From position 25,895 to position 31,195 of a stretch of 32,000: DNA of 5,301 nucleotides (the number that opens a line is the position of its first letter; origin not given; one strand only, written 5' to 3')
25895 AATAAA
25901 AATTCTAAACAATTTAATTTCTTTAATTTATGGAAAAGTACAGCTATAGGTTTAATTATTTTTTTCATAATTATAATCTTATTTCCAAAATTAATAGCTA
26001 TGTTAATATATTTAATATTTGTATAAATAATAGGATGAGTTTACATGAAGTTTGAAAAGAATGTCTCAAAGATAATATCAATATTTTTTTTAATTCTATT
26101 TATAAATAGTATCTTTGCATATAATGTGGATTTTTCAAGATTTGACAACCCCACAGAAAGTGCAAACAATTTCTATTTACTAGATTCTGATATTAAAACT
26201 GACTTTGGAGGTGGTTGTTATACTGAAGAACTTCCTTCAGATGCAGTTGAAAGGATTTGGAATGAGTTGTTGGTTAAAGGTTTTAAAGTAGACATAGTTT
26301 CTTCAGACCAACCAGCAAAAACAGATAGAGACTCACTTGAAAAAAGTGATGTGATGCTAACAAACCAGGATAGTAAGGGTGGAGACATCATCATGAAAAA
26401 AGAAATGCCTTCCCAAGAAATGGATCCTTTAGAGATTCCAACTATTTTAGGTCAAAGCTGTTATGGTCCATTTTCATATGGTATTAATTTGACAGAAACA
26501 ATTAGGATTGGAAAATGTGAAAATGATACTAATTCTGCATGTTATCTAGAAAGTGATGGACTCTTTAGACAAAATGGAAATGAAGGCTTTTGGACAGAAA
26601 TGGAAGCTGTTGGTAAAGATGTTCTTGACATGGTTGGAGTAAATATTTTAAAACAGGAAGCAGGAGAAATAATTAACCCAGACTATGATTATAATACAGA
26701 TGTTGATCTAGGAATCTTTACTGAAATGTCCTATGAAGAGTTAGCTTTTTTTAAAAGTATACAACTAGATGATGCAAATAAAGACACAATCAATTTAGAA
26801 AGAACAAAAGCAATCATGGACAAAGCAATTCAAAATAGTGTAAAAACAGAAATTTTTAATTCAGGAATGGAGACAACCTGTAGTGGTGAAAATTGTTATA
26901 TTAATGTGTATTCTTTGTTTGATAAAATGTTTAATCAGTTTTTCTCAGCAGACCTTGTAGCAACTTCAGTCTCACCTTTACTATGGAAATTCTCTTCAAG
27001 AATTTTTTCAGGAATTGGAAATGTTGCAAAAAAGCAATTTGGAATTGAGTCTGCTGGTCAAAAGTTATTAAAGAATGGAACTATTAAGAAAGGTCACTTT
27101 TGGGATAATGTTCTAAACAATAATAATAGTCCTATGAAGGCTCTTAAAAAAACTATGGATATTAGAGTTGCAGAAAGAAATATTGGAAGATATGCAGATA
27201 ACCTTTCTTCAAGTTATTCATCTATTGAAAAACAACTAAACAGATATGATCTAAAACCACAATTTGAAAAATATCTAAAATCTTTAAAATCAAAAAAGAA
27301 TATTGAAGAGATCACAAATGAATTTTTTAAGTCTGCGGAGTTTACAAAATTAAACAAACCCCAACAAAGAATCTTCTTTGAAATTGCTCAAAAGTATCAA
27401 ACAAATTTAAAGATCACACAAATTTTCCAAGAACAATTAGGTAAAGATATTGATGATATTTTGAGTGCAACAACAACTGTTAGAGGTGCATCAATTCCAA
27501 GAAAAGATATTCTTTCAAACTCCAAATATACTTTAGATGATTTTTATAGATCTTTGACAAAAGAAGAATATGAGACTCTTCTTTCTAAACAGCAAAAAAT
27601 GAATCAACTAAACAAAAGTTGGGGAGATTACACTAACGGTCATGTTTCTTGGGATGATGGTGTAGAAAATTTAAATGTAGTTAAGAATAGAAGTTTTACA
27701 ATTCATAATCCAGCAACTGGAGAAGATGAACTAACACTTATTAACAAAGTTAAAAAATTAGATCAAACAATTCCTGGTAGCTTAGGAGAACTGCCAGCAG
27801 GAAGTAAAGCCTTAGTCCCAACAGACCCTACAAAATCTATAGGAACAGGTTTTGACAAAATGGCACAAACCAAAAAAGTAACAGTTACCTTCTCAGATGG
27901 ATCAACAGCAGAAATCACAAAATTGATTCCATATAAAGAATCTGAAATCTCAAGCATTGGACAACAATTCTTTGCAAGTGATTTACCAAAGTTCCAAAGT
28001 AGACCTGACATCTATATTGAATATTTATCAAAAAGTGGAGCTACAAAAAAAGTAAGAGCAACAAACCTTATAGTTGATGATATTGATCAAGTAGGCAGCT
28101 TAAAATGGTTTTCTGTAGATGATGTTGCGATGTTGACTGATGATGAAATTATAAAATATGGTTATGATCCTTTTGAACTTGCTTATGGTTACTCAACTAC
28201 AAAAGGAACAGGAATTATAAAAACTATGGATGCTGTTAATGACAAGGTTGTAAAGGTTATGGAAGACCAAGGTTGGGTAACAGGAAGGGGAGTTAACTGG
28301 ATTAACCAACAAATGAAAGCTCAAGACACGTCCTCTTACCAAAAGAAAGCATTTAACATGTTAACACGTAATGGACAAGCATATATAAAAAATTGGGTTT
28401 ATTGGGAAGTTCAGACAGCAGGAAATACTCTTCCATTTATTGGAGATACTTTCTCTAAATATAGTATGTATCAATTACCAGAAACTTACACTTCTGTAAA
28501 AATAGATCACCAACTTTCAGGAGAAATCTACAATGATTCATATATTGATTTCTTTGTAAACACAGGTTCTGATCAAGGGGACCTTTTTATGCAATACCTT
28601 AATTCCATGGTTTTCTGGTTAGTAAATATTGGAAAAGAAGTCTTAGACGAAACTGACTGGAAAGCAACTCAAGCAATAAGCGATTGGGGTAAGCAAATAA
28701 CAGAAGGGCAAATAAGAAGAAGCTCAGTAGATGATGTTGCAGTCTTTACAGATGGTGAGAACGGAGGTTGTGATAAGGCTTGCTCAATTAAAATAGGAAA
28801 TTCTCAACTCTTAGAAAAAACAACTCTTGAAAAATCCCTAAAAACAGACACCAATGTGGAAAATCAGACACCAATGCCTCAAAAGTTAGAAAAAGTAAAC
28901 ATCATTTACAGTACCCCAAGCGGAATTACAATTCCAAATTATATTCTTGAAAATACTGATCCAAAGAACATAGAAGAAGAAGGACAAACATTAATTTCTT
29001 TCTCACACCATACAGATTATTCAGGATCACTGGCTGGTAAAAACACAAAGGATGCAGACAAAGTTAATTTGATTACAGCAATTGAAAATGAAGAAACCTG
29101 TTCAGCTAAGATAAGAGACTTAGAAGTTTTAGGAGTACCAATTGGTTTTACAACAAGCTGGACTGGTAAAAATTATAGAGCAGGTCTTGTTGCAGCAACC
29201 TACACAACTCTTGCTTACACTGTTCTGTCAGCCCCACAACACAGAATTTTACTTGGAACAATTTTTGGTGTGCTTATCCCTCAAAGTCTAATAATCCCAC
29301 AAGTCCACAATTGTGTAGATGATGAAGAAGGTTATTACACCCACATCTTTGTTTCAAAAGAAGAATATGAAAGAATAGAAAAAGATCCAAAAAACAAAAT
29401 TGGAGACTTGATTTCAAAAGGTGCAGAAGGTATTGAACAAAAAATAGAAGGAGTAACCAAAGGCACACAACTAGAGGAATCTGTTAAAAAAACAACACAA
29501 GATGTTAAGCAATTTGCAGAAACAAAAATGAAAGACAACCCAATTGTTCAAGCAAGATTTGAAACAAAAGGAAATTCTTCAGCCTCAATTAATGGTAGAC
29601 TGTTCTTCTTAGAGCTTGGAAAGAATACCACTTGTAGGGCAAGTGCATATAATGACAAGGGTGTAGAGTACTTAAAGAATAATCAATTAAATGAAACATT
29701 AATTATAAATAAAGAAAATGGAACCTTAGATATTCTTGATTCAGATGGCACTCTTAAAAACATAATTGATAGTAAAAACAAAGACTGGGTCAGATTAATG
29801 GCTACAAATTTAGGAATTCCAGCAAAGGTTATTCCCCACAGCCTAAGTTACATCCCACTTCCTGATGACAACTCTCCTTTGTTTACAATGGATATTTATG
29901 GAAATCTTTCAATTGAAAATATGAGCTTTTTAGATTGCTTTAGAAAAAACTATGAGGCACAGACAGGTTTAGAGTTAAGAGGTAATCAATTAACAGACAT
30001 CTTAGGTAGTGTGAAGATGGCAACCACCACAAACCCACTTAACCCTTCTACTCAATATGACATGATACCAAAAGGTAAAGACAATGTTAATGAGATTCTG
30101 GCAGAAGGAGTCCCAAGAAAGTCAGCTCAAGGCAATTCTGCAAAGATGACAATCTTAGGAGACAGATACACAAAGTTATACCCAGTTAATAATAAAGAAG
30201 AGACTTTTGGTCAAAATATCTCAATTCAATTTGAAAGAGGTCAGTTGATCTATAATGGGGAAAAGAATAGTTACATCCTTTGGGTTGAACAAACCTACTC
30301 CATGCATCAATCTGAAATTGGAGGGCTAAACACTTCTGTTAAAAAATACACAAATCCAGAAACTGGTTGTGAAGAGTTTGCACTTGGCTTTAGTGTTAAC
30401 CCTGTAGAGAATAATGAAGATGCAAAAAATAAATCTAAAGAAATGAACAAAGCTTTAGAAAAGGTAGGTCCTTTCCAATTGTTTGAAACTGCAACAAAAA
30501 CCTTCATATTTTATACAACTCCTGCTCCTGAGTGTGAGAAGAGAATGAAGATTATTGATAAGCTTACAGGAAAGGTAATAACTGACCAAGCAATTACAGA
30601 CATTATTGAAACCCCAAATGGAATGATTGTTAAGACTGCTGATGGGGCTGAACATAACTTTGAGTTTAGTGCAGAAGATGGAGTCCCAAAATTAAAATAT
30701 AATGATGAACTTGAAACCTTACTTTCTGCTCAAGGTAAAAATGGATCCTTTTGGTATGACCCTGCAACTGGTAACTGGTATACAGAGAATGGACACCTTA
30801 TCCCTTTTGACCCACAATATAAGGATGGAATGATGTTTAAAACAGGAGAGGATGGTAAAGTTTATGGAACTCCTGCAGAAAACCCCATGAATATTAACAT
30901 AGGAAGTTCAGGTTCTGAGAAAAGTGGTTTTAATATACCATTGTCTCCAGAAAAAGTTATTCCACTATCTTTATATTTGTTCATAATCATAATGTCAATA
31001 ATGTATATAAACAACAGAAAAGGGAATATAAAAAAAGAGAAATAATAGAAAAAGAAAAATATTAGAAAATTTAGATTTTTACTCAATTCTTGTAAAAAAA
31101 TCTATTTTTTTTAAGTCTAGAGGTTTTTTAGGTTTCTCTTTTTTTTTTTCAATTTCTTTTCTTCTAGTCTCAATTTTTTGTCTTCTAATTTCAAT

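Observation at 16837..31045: Candidate cell-surface attachment island: orphan pilus platform, pilin battery and a 1666-aa anchored giant protein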

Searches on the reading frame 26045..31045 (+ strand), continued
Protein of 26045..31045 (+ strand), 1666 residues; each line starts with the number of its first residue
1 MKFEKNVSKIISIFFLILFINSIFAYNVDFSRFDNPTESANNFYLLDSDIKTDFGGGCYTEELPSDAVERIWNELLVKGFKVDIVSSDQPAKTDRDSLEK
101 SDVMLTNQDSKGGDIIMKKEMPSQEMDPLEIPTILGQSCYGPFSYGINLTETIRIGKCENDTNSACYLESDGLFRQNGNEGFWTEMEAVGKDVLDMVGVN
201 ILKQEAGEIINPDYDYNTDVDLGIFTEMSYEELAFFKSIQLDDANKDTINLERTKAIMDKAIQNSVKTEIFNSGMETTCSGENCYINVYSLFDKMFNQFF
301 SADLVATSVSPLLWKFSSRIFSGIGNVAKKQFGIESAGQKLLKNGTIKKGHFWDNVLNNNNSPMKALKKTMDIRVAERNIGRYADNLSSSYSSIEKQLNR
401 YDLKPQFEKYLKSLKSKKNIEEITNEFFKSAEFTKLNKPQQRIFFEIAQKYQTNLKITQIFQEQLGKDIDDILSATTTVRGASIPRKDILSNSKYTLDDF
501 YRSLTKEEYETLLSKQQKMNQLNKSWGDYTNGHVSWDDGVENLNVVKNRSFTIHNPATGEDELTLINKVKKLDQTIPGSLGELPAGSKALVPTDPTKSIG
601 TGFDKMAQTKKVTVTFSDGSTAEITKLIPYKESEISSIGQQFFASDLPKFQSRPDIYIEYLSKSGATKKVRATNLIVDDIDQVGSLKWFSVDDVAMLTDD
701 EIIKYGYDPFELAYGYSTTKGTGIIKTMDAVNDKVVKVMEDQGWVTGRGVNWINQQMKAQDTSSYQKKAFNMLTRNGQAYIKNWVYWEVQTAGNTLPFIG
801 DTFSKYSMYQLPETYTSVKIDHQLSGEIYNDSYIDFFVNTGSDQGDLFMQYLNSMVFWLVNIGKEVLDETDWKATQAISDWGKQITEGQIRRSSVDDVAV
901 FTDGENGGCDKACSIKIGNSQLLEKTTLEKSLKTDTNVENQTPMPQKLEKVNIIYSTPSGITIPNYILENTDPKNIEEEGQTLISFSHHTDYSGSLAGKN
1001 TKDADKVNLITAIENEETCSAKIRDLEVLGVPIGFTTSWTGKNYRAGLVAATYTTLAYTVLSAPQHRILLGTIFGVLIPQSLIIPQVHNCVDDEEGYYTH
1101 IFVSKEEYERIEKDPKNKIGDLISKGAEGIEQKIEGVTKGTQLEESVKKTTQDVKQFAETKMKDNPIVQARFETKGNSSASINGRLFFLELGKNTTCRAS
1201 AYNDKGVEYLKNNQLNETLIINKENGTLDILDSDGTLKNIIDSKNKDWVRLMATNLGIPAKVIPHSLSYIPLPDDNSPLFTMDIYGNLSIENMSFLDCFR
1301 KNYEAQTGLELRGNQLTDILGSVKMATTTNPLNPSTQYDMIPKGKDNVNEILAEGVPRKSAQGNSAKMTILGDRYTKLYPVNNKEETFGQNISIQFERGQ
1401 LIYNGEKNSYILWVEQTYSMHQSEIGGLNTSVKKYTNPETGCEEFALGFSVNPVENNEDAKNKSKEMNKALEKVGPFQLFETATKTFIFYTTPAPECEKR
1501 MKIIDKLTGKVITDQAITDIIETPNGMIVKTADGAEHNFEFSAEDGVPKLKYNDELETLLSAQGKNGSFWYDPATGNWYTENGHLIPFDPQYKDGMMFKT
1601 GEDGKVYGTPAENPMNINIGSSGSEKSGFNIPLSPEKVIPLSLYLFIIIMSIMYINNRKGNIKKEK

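Call 79: search_protein_families(library=pfam, alignment_id=A1, max_evalue=0.1)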
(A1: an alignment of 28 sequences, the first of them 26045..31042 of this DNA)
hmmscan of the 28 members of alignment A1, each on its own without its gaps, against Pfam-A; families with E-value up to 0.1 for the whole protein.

A. member 1, window:26045-31042:+ (1666 aa): 1 family
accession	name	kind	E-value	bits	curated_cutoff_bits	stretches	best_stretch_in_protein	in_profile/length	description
PF21544.3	PorZ_N_b_propeller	-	0.0053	17.5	27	1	1184-1247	7-74/154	TSS9, PorZ, N-terminal beta-propeller domain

B. families by the number of members that match (of 28 scanned): 11 families
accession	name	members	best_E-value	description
PF04233.19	Phage_Mu_F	2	0.021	Phage Mu protein F like protein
PF17780.6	OCRE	2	0.083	OCRE domain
PF21544.3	PorZ_N_b_propeller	1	0.0053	TSS9, PorZ, N-terminal beta-propeller domain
PF22487.1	CRASP-2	1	0.012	Complement regulator-acquiring surface protein 2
PF23839.1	DUF7209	1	0.026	Family of unknown function (DUF7209)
PF11178.13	DUF2963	1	0.027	Protein of unknown function (DUF2963)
PF05064.18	Nsp1_C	1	0.031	Nsp1-like C-terminal region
PF14131.11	DUF4298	1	0.031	Domain of unknown function (DUF4298)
PF22215.1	MLKL_N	1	0.056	Mixed lineage kinase domain-like N-terminal domain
PF03462.23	PCRF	1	0.08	PCRF domain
PF01585.28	G-patch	1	0.084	G-patch domain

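Call 84: find_related_loci(query=P0200, collection=metagenome_contigs, flank=10000)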
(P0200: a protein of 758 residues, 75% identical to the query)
Query P0200 (758 aa) in metagenome_contigs; peptide patterns used: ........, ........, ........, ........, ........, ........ (x = any residue, [..] = any of these).
106 stretches matched a pattern; 13 encode a relative of the query (tblastn E <= 1e-3); 13 distinct loci.
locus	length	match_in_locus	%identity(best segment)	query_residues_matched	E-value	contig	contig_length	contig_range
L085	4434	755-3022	76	1-756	0e+0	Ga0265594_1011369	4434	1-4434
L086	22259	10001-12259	75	1-753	0e+0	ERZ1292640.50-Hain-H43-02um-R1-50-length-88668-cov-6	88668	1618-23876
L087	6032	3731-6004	74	1-758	0e+0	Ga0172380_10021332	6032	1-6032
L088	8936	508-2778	74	1-757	0e+0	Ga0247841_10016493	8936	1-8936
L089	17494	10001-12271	74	1-757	0e+0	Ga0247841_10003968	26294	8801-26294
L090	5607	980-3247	72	1-756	0e+0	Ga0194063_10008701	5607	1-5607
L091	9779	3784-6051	72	1-756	0e+0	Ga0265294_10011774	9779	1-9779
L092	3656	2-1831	77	148-757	0e+0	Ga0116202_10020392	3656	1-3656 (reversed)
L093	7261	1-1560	76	237-756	0e+0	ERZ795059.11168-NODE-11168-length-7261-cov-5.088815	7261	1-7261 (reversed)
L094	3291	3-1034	75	415-758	0e+0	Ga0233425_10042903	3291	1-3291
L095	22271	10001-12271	71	1-757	0e+0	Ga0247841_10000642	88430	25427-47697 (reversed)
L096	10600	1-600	75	557-756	3e-96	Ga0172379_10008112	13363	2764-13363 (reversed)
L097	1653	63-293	37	532-610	3e-5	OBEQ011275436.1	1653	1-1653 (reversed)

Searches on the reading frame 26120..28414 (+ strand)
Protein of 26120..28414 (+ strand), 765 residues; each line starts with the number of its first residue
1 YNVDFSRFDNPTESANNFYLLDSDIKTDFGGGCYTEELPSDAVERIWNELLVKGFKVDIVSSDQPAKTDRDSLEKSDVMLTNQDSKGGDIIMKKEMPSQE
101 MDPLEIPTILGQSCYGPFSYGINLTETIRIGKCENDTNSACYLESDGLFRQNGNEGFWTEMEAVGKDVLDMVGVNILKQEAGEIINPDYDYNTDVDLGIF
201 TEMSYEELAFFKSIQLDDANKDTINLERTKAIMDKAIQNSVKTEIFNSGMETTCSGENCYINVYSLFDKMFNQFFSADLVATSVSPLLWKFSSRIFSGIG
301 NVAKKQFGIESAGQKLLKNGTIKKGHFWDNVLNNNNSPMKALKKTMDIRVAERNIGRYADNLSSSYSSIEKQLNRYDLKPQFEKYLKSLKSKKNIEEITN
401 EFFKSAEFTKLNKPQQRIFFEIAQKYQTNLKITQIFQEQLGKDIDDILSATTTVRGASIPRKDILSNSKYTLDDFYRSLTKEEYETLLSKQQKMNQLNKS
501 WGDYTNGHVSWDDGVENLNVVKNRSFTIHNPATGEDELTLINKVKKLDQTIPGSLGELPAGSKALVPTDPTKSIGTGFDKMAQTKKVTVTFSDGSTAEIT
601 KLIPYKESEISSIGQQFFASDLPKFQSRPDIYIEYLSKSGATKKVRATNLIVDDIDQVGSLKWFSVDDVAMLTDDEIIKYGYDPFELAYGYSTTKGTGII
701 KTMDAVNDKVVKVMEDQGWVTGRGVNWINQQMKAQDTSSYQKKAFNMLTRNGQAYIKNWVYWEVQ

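Call 45: predict_structure(alignment_id=A3)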
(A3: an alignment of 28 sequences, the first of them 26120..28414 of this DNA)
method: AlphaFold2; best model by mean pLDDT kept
length: 765 residues; sequences in the alignment: 28
mean_pLDDT: 59.9   pTM: 0.53
mean pLDDT of the five models: 59.9, 59.1, 57.9, 57.6, 56.8
residues with pLDDT >= 90: 74; 70-90: 249; 50-70: 118; < 50: 324
segments of 3 or more residues with pLDDT < 50: 1-40, 42-64, 93-98, 107-313, 723-765
pLDDT, mean of each block of 10 residues (from residue 1): 33 33 25 32 43 34 53 54 58 50 50 30 30 41 35 37 40 38 31 33 36 38 28 26 27 30 29 31 37 34 38 50 60 55 64 79 85 84 85 68 64 77 87 87 92 92 91 95 92 85 84 78 87 79 83 73 52 62 90 93 84 75 81 84 81 80 85 92 88 82 86 70 44 41 33 45 39
secondary structure, 60 per line:
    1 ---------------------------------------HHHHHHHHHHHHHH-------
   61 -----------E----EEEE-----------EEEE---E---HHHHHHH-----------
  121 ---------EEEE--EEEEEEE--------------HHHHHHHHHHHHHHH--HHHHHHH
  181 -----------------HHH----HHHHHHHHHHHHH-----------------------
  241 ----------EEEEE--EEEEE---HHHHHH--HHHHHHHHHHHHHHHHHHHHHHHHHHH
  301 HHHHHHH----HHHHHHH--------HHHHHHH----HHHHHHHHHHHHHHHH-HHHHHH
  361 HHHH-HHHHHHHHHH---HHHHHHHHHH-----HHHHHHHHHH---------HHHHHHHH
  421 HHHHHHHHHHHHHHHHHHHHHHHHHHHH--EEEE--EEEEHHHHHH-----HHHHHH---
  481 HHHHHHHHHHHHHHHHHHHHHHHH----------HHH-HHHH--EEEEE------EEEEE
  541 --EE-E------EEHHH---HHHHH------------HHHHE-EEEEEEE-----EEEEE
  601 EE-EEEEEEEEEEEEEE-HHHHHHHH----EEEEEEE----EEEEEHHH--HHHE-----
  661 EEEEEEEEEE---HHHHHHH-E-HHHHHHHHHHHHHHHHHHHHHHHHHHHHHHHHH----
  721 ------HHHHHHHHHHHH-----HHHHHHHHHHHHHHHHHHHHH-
elements in order (helices of 4 or more, strands of 3 or more residues): H40-53 E77-80 E92-95 H103-109 E130-133 E136-142 H157-171 H174-180 H205-217 E251-255 E258-262 H266-271 H274-307 H312-318 H327-333 H338-353 H355-364 H366-375 H379-388 H394-403 H413-448 E451-454 E457-460 H461-466 H472-477 H481-504 H519-522 E525-529 E536-540 H561-565 H578-581 E584-590 E596-602 E604-617 H619-626 E631-637 E642-646 E661-670 H674-680 H684-716 H727-738 H744-764

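Call 48: fold_search(model_id=the predicted structure, library=pdb)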
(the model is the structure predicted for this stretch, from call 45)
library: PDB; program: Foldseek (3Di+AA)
matches with E <= 10: 100; with E <= 0.001: 0
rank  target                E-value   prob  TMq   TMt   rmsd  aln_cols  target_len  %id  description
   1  6qgi                  6.8e-02  0.14  0.08  0.11  24.4       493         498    8  Crystal structure of VP5 from Haloarchaeal pleomorphic virus 2 (released 2019-02-27)
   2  3v47_D                1.5e-01  0.23  0.11  0.24  24.1       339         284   13  Crystal structure of the N-terminal fragment of zebrafish TLR5 in complex with Salmonella flagellin (released 2012-02-29)
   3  9iwq                  2.0e-01  0.14  0.11  0.19  26.9       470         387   11  Salmonella enterica serovar Typhimurium FliC(G426A)delta(204-292) forming the L-type straight filament (released 2024-08-07)
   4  9ass_C                5.8e-01  0.11  0.05  0.21  15.3       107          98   11  Crystal Structure of Neutrophil Elastase Inhibited by Eap4 from S. aureus (released 2024-06-12)
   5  9atb_A                9.6e-01  0.08  0.14  0.23  28.1       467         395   12  cryo-EM of Cupriavidus gilardii flagellum (released 2024-11-13)
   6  1yn5_B                1.1e+00  0.10  0.05  0.21  14.6       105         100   15  Crystal Structures of EAP Domains from Staphylococcus aureus Reveal an Unexpected Homology to Bacterial Superantigens (released 2005-03-01)
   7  6swu_D                1.2e+00  0.06  0.08  0.15  20.6       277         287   12  Crystal structure of the TPR domain of KLC1 in complex with an engineered high-affinity cargo peptide. (released 2020-09-30)
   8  8d4v_D                1.3e+00  0.08  0.05  0.20  14.5       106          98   11  Crystal Structure of Cathepsin G Inhibited by Eap2 from S. aureus (released 2022-12-21)
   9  1yn3_A                1.5e+00  0.08  0.05  0.22  13.6       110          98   14  Crystal Structures of EAP Domains from Staphylococcus aureus Reveal an Unexpected Homology to Bacterial Superantigens (released 2005-03-01)
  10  3edt_B                1.5e+00  0.03  0.06  0.13  21.8       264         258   12  Crystal structure of the mutated S328N hKLC2 TPR domain (released 2009-02-10)
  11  8d4v_B                1.6e+00  0.10  0.05  0.24  14.4       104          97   12  Crystal Structure of Cathepsin G Inhibited by Eap2 from S. aureus (released 2022-12-21)
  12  8d4s_B                1.6e+00  0.08  0.05  0.22  15.3       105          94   12  Crystal Structure of Cathepsin G Inhibited by Eap1 from S. aureus (released 2022-12-21)
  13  9irf_C                1.6e+00  0.03  0.05  0.09  17.4       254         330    7  Cryo-EM Structure of csy1-4 with crRNA (released 2026-01-14)
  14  1yn5_A                1.8e+00  0.07  0.05  0.20  15.2       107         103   15  Crystal Structures of EAP Domains from Staphylococcus aureus Reveal an Unexpected Homology to Bacterial Superantigens (released 2005-03-01)
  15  2d4y_B                1.8e+00  0.02  0.07  0.10  27.0       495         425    9  Crystal structure of a 49K fragment of HAP1 (FlgK) (released 2006-11-14)
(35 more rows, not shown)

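Call 82: fold_search(model_id=the predicted structure, library=viral)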
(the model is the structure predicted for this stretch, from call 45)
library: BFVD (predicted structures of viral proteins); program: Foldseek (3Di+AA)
matches with E <= 10: 89; with E <= 0.001: 0
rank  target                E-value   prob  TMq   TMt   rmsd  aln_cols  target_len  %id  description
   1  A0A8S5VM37            2.0e-01  0.13  0.05  0.04  18.9       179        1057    9  (no name in the UniProt tables at hand)
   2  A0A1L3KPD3            4.6e-01  0.03  0.07  0.07  29.0       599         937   12  Uncharacterized protein (Fragment) [Hubei tetragnatha maxillosa virus 9]
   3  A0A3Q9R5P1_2          5.5e-01  0.02  0.07  0.06  34.3       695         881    9  (no name in the UniProt tables at hand)
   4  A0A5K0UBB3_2          8.0e-01  0.04  0.08  0.07  28.4       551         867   13  Uncharacterized protein [Yasminevirus sp. GU-2018]
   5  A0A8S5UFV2            9.7e-01  0.09  0.06  0.15  17.4       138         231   12  Uncharacterized protein [Podoviridae sp. ctnuR9]
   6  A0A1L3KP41            1.0e+00  0.02  0.06  0.06  32.3       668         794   11  Minor structural protein [Hubei reo-like virus 10]
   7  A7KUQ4                1.3e+00  0.01  0.07  0.07  35.5       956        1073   10  (no name in the UniProt tables at hand)
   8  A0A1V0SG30            1.3e+00  0.04  0.05  0.07  21.6       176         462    9  Uncharacterized protein [Hokovirus HKV1]
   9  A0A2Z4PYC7            1.4e+00  0.01  0.03  0.06  24.9       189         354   10  (no name in the UniProt tables at hand)
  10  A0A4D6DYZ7            1.5e+00  0.03  0.06  0.11  29.4       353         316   10  Uncharacterized protein [Escherichia phage Sortsne]
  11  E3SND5                1.6e+00  0.05  0.08  0.08  21.6       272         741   13  Predicted protein [Cyanophage NATL1A-7]
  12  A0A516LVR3            1.7e+00  0.02  0.07  0.07  29.0       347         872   13  (no name in the UniProt tables at hand)
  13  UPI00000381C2         1.9e+00  0.03  0.08  0.12  26.7       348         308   11  (no name look-up for this kind of identifier)
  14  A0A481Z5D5            2.1e+00  0.04  0.05  0.05  26.8       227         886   15  Uncharacterized protein [Pithovirus LCPAC201]
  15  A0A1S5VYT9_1          2.1e+00  0.02  0.07  0.06  33.5       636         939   12  Non-structural polyprotein (Fragment) [Bat felisavirus]
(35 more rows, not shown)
